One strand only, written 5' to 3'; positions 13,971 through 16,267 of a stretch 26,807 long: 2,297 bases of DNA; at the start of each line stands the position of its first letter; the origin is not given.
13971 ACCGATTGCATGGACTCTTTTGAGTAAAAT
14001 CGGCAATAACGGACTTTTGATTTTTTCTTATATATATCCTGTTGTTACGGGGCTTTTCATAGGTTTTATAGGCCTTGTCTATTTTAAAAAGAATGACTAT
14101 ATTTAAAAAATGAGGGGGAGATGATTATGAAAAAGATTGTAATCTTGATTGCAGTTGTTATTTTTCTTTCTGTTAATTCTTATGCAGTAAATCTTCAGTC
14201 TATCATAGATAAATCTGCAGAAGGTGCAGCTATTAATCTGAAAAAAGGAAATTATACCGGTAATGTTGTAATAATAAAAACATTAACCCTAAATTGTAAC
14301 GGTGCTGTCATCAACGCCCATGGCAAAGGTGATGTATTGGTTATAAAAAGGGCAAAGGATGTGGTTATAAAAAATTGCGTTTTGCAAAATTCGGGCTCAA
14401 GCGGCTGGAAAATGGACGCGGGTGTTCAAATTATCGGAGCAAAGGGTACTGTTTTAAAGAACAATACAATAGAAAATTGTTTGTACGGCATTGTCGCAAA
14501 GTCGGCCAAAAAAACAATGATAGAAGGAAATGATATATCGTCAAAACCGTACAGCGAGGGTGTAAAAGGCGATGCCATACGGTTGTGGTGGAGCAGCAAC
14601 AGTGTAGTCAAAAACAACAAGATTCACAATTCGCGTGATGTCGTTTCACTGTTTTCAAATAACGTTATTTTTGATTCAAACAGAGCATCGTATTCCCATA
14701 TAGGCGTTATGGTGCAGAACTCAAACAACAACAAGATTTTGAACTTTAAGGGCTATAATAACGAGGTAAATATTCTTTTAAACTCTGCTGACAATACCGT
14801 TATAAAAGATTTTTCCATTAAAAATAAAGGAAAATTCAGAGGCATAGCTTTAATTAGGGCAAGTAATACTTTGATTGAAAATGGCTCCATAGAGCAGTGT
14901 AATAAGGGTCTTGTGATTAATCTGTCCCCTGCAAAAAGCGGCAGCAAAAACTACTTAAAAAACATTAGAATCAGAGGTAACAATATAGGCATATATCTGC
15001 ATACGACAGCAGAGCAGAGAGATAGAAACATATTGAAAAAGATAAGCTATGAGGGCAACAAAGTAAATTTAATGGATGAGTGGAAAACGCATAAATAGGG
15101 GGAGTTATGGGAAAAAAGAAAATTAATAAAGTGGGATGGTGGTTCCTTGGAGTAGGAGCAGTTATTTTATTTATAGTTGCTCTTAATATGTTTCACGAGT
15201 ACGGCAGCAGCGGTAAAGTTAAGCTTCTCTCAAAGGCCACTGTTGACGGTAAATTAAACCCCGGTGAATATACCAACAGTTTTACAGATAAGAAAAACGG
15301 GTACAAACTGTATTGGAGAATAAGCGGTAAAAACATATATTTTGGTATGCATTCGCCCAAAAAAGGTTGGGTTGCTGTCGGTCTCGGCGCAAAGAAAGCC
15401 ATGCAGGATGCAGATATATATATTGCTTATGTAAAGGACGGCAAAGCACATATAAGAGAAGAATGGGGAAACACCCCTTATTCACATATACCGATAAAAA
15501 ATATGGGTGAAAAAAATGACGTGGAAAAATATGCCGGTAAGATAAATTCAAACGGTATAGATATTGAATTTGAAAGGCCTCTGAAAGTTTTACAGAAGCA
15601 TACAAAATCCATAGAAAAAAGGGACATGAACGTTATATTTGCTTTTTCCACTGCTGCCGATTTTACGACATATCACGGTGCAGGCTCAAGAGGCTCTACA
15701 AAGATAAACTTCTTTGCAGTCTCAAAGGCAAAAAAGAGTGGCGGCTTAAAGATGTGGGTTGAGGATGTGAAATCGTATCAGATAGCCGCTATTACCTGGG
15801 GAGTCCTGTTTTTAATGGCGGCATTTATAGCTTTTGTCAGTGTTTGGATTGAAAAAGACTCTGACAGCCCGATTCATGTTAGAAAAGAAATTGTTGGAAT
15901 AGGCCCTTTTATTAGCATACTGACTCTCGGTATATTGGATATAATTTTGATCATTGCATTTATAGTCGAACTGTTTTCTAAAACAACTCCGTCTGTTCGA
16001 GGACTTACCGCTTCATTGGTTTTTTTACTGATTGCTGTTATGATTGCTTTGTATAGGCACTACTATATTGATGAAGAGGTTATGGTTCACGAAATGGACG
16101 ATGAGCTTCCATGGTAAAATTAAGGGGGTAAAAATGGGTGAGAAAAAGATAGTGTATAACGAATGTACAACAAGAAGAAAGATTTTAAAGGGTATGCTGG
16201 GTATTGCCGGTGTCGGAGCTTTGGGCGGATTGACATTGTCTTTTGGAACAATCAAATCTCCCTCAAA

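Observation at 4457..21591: Respiratory supercluster linking N2O reduction, a Rieske/cyt b complex and an N-/S-oxide reductase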

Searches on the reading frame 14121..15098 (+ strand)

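Call 4: search_protein_families(library=pfam, proteins=[window:14121-15098:+], max_evalue=0.01)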
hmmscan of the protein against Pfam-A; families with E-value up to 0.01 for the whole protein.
window:14121-15098:+ (325 aa): 2 families
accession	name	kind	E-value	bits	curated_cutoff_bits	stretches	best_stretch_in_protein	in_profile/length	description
PF13229.12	Beta_helix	-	7.1e-24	84.7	25.9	3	100-235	1-136/158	Right handed beta helix region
PF05048.19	NosD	-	5.5e-18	65.6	23.6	2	149-299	15-161/212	Periplasmic copper-binding protein (NosD)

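Call 7: search_protein_families(library=ncbifam, proteins=[window:14121-15098:+], max_evalue=0.001)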
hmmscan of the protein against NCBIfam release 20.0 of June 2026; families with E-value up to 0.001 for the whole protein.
window:14121-15098:+ (325 aa): 2 families
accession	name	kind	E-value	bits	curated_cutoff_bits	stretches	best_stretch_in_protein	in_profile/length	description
TIGR04247.1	NosD_copper_fam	subfamily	1.1e-47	162.4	300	1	25-313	1-285/377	nitrous oxide reductase family maturation protein NosD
TIGR03804.1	para_beta_helix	repeat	1.3e-09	37.6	19.45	1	101-141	1-41/44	parallel beta-helix repeat protein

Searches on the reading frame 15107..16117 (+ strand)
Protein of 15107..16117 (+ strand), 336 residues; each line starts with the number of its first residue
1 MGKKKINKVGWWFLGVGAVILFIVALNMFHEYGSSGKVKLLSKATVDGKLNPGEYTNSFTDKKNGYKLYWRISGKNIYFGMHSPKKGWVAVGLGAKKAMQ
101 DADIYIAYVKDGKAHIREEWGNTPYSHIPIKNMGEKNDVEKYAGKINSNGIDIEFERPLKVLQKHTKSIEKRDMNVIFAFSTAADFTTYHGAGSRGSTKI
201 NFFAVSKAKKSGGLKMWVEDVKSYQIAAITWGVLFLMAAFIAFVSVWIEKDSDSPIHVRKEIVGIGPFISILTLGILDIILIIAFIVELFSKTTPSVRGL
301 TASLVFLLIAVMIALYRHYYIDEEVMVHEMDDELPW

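Call 4: search_protein_families(library=pfam, proteins=[window:15107-16117:+], max_evalue=0.01)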
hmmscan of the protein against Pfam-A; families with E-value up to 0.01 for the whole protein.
window:15107-16117:+ (336 aa): 2 families
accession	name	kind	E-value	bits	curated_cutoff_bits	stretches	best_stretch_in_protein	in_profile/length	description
PF03351.22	DOMON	-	4.7e-21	75.7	32.7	1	63-180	2-123/124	DOMON domain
PF00892.27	EamA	-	0.0079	16.9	28.2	1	218-324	25-114/135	EamA-like transporter family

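Call 7: search_protein_families(library=ncbifam, proteins=[window:15107-16117:+], max_evalue=0.001)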
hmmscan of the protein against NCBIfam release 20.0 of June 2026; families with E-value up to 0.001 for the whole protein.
window:15107-16117:+ (336 aa): 0 families

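Call 31: find_homologous_proteins(query=window:15107-16117:+, max_evalue=0.00001)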
Query window:15107-16117:+ (336 aa): 19 proteins with E <= 0.00001 among 2589 candidates.
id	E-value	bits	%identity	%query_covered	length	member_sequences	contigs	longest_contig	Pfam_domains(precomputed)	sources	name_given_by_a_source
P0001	5.6e-222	754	100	100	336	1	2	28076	PF03351.23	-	-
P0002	3.9e-161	554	73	98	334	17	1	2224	PF03351.23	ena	-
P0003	8.7e-161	553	73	98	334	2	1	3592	PF03351.23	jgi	-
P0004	4.1e-157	541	71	98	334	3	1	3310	PF03351.23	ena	-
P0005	1.6e-155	536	71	98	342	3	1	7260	PF03351.23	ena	-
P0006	8.8e-155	533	72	98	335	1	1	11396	PF03351.23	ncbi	-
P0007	3.3e-152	525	69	98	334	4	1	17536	PF03351.23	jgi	-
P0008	3.3e-152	525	68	98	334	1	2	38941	PF03351.23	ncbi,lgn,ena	-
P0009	1.1e-145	503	68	98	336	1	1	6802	PF03351.23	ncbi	-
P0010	1.4e-144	500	68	99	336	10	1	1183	PF03351.23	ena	-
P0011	2.3e-144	499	66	99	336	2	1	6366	PF03351.23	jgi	-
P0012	7.4e-144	497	67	98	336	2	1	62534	PF03351.23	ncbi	-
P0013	4.2e-143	495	66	99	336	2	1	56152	PF03351.23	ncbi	-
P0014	6.0e-141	488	67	98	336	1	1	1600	PF03351.23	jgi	jgi:hypothetical protein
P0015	1.7e-140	486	64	99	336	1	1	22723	PF03351.23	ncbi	-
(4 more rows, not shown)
